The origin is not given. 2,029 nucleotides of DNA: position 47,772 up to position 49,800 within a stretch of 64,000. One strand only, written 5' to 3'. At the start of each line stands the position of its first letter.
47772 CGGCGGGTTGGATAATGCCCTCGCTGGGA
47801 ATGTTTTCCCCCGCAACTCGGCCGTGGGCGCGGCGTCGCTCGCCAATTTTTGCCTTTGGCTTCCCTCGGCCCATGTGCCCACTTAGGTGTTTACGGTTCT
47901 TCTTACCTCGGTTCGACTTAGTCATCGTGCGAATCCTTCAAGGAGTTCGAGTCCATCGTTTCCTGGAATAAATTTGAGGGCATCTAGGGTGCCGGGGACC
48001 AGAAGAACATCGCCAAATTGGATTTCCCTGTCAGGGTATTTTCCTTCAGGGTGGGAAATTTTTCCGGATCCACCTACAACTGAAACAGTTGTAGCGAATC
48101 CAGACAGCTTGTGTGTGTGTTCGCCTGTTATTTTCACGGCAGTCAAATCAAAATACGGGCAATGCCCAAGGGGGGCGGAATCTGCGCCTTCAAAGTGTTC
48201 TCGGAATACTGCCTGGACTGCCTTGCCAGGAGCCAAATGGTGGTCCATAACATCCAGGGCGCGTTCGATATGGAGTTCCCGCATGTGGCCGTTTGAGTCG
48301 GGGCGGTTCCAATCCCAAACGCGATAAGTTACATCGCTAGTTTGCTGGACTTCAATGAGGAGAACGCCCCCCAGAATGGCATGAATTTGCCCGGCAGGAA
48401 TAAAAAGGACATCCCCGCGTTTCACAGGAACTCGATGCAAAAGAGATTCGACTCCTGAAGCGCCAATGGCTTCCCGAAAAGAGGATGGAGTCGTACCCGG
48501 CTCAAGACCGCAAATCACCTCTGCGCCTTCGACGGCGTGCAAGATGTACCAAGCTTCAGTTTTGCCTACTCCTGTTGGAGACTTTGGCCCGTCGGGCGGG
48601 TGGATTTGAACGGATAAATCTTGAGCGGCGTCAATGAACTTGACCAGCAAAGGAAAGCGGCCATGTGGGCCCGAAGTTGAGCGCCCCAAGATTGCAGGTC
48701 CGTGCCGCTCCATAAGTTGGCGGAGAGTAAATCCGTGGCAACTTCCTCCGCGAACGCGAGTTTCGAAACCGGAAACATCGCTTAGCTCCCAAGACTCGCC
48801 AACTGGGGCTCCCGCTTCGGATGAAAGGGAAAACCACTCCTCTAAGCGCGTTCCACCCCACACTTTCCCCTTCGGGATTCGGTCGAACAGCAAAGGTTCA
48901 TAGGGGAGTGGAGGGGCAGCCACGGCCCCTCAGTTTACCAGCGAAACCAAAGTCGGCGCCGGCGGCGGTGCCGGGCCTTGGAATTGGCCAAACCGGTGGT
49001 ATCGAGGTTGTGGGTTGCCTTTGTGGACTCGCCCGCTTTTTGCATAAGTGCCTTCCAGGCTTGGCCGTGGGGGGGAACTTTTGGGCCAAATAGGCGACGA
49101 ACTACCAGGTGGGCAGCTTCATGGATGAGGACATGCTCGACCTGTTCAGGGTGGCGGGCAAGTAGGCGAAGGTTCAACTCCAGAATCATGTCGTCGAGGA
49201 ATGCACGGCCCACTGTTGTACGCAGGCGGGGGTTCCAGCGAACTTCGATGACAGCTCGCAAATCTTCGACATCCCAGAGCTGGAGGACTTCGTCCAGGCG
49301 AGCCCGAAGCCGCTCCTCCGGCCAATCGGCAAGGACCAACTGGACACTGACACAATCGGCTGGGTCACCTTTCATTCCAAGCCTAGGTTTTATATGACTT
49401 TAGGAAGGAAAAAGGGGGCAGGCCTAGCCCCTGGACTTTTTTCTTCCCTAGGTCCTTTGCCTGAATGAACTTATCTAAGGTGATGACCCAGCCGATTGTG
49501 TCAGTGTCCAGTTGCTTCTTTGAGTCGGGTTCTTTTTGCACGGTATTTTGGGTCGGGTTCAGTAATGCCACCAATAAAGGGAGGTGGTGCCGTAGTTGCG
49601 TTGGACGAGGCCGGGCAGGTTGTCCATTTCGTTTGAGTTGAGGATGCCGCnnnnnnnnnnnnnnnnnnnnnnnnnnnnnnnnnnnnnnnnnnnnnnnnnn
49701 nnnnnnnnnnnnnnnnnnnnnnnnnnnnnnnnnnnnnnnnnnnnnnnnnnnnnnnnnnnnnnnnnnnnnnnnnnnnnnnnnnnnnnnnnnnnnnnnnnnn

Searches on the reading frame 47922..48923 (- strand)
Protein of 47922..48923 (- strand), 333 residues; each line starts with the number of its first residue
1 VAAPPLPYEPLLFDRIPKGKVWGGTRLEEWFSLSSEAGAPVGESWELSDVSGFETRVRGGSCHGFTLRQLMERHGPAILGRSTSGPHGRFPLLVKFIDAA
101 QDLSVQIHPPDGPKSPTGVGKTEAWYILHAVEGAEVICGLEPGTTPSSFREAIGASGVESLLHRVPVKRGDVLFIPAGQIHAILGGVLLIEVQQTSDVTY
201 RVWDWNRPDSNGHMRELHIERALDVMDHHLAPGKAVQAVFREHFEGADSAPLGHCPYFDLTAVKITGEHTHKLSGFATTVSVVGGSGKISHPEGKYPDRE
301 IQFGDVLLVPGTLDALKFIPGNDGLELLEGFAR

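Call 9: search_protein_families(library=pfam, proteins=[window:47922-48923:-])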
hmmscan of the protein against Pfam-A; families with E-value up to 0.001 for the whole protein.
window:47922-48923:- (333 aa): 2 families
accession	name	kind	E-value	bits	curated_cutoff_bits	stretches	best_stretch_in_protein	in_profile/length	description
PF20511.4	PMI_typeI_cat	-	2.8e-07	31.2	22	1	19-110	10-103/143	Phosphomannose isomerase type I, catalytic domain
PF21621.3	MPI_cupin_dom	-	0.00064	20.1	27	0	255-311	8-61/79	Mannose-6-phosphate isomerase, cupin domain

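Call 79: find_encoding_contigs(protein=window:47922-48923:-, flank=2000, max_places=10)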
Protein window:47922-48923:- (333 aa): 5 contigs read that carry it; 4 places shown.
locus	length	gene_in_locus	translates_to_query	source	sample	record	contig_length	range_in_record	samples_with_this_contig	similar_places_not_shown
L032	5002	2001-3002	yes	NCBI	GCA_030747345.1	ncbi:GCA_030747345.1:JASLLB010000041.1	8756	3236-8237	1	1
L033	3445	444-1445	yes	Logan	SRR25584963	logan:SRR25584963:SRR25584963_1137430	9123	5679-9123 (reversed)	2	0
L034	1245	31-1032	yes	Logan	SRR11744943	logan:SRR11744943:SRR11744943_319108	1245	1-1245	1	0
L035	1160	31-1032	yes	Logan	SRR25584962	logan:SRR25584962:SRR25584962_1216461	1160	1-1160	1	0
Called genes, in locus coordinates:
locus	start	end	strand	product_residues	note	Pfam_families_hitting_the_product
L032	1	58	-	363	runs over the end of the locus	PF13439:Glyco_transf_4 (weak), PF13579:Glyco_trans_4_4 (faint), PF13524:Glyco_trans_1_2 (faint), PF00534:Glycos_transf_1, PF13692:Glyco_trans_1_4, PF20706:GT4-conflict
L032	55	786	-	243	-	PF03740:PdxJ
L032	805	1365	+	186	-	PF03602:Cons_hypoth95, PF05175:MTS (weak)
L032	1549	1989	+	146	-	PF01863:YgjP-like (weak), PF10263:SprT-like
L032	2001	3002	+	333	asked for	PF20511:PMI_typeI_cat (weak)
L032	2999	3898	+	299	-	PF01479:S4, PF00849:PseudoU_synth_2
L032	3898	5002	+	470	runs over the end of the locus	PF01966:HD (weak), PF19276:HD_assoc_2 (weak)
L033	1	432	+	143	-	?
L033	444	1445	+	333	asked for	PF20511:PMI_typeI_cat (weak)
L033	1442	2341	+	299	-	PF01479:S4, PF00849:PseudoU_synth_2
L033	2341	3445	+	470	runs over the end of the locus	PF01966:HD (weak), PF19276:HD_assoc_2 (weak)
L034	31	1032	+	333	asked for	PF20511:PMI_typeI_cat (weak)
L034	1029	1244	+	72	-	?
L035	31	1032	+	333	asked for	PF20511:PMI_typeI_cat (weak)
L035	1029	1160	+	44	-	?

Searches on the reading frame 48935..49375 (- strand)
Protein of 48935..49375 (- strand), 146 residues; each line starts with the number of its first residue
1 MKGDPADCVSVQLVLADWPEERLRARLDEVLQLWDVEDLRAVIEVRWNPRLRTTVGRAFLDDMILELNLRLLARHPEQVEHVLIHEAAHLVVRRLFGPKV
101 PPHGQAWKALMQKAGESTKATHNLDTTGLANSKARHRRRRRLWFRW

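Call 9: search_protein_families(library=pfam, proteins=[window:48935-49375:-])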
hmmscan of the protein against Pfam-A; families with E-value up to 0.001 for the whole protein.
window:48935-49375:- (146 aa): 2 families
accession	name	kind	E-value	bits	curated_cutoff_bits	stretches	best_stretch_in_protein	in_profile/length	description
PF10263.15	SprT-like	-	6.5e-17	61.8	25.6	1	40-118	18-99/108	SprT-like family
PF01863.23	YgjP-like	-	3.8e-06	27.5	26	1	12-93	101-180/207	YgjP-like, metallopeptidase domain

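Call 40: find_homologous_proteins(query=window:48935-49336:-, max_evalue=1e-10)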
Query window:48935-49336:- (133 aa): 20 proteins with E <= 1e-10 among 68 candidates.
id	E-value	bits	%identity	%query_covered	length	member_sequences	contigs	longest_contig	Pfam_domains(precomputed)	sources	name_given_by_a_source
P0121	3.6e-82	291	100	100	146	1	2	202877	PF10263.16,PF01863.24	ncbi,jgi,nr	ncbi:MAG: SprT family zinc-dependent metalloprotease [Planctomycetota bacterium]|jgi:predicted SprT 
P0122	7.7e-72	257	86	100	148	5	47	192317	PF10263.16,PF01863.24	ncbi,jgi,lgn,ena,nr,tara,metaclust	ncbi:MAG TPA: SprT-like domain-containing protein [Planctomycetota bacterium]|jgi:predicted SprT fam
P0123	3.4e-49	184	72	86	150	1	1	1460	PF10263.16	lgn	-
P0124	4.8e-48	180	70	87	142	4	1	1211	PF10263.16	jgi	-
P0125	5.0e-48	180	70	87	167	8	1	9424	PF10263.16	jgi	-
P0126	6.6e-48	180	71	84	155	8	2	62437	PF10263.16,PF01863.24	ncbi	-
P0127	8.9e-48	180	71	84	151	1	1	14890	PF10263.16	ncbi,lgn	-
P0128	1.0e-46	176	70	85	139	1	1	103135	PF10263.16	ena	-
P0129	5.1e-45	171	66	87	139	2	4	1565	PF10263.16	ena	-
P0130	2.2e-42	162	63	86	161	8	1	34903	PF10263.16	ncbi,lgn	-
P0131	2.0e-41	159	63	87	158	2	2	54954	PF10263.16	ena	-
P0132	6.1e-41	157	64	86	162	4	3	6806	PF10263.16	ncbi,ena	-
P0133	4.0e-40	155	65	85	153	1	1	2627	PF10263.16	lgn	-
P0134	4.9e-40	154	66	71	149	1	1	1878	PF10263.16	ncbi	-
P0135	5.1e-39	151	65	86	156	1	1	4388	PF10263.16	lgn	-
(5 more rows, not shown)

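Call 42: find_encoding_contigs(protein=P0122, flank=10000, max_places=8)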
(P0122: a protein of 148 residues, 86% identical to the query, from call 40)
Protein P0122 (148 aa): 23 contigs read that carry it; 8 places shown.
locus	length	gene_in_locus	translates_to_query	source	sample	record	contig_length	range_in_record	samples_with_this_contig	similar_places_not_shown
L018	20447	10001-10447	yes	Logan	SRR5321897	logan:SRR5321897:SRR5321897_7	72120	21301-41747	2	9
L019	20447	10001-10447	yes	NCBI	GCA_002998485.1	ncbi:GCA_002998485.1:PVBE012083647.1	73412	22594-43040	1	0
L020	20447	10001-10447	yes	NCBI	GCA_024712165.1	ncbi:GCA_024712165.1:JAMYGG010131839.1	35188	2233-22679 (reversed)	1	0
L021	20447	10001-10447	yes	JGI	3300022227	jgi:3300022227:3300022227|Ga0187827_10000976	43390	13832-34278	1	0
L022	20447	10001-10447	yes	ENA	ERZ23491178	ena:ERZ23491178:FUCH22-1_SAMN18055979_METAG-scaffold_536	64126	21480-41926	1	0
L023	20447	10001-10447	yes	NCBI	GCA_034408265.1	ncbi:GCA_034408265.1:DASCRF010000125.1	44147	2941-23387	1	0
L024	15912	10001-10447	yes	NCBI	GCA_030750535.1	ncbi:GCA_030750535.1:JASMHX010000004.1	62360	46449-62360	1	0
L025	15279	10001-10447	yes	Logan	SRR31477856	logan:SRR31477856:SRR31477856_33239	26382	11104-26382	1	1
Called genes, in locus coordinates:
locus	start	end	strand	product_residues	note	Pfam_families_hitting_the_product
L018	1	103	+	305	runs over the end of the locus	PF01063:Aminotran_4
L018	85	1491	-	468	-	PF03951:Gln-synt_N, PF00120:Gln-synt_C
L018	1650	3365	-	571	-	PF00884:Sulfatase, PF16347:SGSH_C (weak)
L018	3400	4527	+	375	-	-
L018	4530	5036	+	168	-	PF04306:DUF456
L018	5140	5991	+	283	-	-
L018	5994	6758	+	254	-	-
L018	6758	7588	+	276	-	-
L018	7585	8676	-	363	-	PF13524:Glyco_trans_1_2 (faint), PF20706:GT4-conflict, PF00534:Glycos_transf_1, PF13692:Glyco_trans_1_4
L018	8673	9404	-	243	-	PF03740:PdxJ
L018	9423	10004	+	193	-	PF03602:Cons_hypoth95, PF05175:MTS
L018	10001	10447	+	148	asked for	PF01863:YgjP-like (weak), PF10263:SprT-like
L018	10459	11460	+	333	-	PF20511:PMI_typeI_cat (weak)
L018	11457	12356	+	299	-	PF01479:S4, PF00849:PseudoU_synth_2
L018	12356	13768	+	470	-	PF01966:HD (weak), PF19276:HD_assoc_2 (weak)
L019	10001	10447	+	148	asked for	PF01863:YgjP-like (weak), PF10263:SprT-like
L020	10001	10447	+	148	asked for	PF01863:YgjP-like (weak), PF10263:SprT-like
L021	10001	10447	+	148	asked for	PF01863:YgjP-like (weak), PF10263:SprT-like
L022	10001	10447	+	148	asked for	PF01863:YgjP-like (weak), PF10263:SprT-like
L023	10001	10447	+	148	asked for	PF01863:YgjP-like (weak), PF10263:SprT-like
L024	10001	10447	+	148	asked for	PF01863:YgjP-like (weak), PF10263:SprT-like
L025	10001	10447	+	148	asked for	PF01863:YgjP-like (weak), PF10263:SprT-like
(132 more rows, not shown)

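Call 45: find_encoding_contigs(protein=P0121, flank=10000, max_places=6)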
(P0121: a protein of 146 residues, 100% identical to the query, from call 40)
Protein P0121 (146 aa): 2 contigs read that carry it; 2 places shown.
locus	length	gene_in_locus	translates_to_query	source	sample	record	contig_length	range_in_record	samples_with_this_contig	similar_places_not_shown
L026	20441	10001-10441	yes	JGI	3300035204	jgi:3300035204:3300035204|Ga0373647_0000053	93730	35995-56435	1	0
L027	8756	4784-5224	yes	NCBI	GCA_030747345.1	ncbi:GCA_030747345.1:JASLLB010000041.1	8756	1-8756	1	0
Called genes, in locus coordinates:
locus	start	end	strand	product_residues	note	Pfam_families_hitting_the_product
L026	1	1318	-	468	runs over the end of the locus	PF03951:Gln-synt_N, PF00120:Gln-synt_C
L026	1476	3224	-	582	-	PF00884:Sulfatase, PF01663:Phosphodiest (faint), PF16347:SGSH_C (weak)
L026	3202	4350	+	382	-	PF13527:Acetyltransf_9 (weak)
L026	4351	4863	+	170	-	PF04306:DUF456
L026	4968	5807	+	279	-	-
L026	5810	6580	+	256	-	-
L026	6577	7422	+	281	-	-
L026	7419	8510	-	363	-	PF13439:Glyco_transf_4 (weak), PF13579:Glyco_trans_4_4 (faint), PF13524:Glyco_trans_1_2 (faint), PF00534:Glycos_transf_1, PF13692:Glyco_trans_1_4, PF20706:GT4-conflict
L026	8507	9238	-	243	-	PF03740:PdxJ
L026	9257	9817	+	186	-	PF03602:Cons_hypoth95, PF05175:MTS (weak)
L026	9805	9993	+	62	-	-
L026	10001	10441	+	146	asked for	PF01863:YgjP-like (weak), PF10263:SprT-like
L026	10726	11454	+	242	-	-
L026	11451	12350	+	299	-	PF01479:S4, PF00849:PseudoU_synth_2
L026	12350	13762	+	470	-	PF01966:HD (weak), PF19276:HD_assoc_2 (weak)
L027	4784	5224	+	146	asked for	PF01863:YgjP-like (weak), PF10263:SprT-like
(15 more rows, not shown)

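Call 89: find_encoding_contigs(protein=P0128, flank=1500, max_places=2)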
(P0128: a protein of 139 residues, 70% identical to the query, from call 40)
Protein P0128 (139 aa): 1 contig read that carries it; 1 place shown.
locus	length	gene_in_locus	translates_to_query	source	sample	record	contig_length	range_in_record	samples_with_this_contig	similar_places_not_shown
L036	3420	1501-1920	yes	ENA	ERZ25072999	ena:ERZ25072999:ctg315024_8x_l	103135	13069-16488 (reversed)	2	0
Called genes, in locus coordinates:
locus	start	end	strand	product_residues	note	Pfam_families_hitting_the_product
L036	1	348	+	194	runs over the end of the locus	PF03602:Cons_hypoth95, PF05175:MTS (weak)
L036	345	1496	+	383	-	PF01979:Amidohydro_1 (weak)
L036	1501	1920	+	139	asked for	PF10263:SprT-like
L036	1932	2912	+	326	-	PF20511:PMI_typeI_cat (weak), PF12852:Cupin_6 (faint), PF07883:Cupin_2 (faint)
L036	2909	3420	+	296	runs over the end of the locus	PF01479:S4, PF00849:PseudoU_synth_2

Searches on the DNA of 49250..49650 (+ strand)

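Call 47: search_rna_families(source=window, start=49250, end=49650, threshold=evalue, max_evalue=10)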
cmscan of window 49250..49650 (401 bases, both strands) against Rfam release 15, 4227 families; matches with E-value up to 10: 6.
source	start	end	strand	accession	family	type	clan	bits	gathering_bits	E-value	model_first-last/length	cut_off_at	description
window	49395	49455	+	RF03629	mir-641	Gene; miRNA;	-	19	100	0.51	1-98/98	no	mir-641 microRNA precursor family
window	49397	49453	+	RF03775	mir-7578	Gene; miRNA;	-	16.2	60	1.2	1-82/82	no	mir-7578 microRNA precursor family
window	49476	49516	+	RF01197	snR39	Gene; snRNA; snoRNA; CD-box;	CL00054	15.4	40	5.6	1-95/95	no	Small nucleolar RNA snR39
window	49397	49454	+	RF01918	mir-1249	Gene; miRNA;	-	12.8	83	8.8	1-75/75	no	mir-1249 microRNA precursor family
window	49250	49386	-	RF00449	IRES_HIF1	Cis-reg; IRES;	-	9.5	110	3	1-152/279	3'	HIF-1 alpha IRES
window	49300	49421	+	RF02042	HOTTIP_3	Gene; lncRNA;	-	6.9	50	2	229-353/353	no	HOXA transcript at the distal tip, conserved region 3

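Call 70: search_dna_similar(query=window:49331-49520:+, collection=plasmids, mode=distant, max_evalue=10, max_rows=15)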
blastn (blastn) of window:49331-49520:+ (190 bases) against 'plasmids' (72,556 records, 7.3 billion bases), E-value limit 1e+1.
No match.
